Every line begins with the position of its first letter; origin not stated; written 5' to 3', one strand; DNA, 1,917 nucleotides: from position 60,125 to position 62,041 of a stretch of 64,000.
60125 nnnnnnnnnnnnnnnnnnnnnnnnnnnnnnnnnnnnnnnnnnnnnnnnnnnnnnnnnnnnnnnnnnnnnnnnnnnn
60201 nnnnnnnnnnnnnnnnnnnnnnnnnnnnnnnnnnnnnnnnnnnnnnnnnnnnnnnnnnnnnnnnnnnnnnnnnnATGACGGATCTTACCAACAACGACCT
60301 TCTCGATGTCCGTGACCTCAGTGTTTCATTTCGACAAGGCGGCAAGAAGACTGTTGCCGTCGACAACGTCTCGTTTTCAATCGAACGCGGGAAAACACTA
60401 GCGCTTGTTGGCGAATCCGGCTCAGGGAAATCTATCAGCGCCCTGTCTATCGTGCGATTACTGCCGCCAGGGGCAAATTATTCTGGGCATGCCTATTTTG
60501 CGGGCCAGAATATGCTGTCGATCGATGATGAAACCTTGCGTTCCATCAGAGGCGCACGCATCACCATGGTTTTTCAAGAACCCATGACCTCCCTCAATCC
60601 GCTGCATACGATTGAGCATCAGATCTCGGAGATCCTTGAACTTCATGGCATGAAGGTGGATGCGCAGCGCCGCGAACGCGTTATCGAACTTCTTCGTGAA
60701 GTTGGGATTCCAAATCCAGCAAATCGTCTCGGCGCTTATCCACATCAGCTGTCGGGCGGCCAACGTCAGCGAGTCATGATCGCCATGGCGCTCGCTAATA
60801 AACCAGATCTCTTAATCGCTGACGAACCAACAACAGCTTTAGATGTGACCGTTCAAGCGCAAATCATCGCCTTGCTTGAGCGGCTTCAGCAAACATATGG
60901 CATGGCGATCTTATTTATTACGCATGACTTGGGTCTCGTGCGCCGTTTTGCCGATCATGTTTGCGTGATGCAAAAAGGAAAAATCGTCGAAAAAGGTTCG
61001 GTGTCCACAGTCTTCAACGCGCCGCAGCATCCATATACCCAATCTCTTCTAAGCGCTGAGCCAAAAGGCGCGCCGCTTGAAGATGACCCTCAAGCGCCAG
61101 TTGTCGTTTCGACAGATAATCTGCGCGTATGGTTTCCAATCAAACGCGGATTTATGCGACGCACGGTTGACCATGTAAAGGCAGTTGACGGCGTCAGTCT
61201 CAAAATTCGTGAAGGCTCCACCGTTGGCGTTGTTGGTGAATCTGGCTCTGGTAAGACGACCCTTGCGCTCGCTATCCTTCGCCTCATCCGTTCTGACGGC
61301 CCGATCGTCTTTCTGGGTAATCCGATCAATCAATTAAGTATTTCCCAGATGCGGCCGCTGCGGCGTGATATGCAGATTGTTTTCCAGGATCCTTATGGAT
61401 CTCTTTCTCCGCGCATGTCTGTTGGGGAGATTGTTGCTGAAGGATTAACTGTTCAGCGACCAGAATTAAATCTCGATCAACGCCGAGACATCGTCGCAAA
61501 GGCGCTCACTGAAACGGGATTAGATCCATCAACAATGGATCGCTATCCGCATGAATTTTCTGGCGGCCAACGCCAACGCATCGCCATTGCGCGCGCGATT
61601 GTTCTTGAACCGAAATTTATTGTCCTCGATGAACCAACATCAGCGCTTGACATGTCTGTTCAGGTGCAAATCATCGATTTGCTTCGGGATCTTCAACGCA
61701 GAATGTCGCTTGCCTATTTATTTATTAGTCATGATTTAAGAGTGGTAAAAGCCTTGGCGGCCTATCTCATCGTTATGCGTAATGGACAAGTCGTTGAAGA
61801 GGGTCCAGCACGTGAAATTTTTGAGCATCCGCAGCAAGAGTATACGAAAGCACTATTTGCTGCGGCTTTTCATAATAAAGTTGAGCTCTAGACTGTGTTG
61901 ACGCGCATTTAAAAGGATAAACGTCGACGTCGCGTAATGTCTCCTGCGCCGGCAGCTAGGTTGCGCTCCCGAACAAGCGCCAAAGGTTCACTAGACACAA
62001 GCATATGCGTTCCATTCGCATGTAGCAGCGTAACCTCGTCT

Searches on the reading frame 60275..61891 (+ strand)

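Call 45: search_protein_families(library=pfam, proteins=[window:60275-61891:+], max_evalue=0.001)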
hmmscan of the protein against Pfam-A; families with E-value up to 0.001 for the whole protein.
window:60275-61891:+ (538 aa): 15 families
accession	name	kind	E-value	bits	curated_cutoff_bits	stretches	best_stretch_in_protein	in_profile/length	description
PF00005.33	ABC_tran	-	3e-63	212.9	25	2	30-187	2-137/137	ABC transporter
PF02463.25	SMC_N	-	1.1e-11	45.1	40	1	41-233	26-213/220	RecF/RecN/SMC N terminal domain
PF08352.17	oligo_HPY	-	5.8e-11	43.1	27.1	1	238-267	1-30/65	Oligopeptide/dipeptide transporter, C-terminal region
PF13304.12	AAA_21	-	3.2e-10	41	27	0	156-222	235-303/304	AAA domain, putative AbiEii toxin, Type IV TA system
PF13191.12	AAA_16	-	8.6e-09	36.6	32.6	1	312-479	20-164/167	AAA ATPase domain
PF13401.12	AAA_22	-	8.9e-09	36.2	27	0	319-480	10-117/130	AAA domain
PF13555.12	AAA_29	-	1.1e-06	28.7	27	0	305-338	13-46/61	P-loop containing region of AAA domain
PF00270.35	DEAD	-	1.5e-06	28.5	26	0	311-474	11-146/167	DEAD/DEAH box helicase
PF13481.12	AAA_25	-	3.3e-06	27.3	27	0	311-336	30-55/195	AAA domain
PF05729.18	NACHT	-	1.1e-05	25.8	26.7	0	316-341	2-27/167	NACHT domain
PF20720.3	nSTAND3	-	9.3e-05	22.6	27.2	0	311-353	14-56/155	Novel STAND NTPase 3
PF00006.31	ATP-synt_ab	-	0.00024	21.2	29.5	0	301-347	2-47/213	ATP synthase alpha/beta family, nucleotide-binding domain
PF07088.17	GvpD_P-loop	-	0.00031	21.1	24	0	312-359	8-55/189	GvpD gas vesicle protein, P-loop domain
PF06745.19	ATPase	-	0.00072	19.4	26.6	0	311-333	16-38/231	KaiC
PF09818.15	ABC_ATPase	-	0.0008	19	23.2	0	426-462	156-192/283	P-loop domain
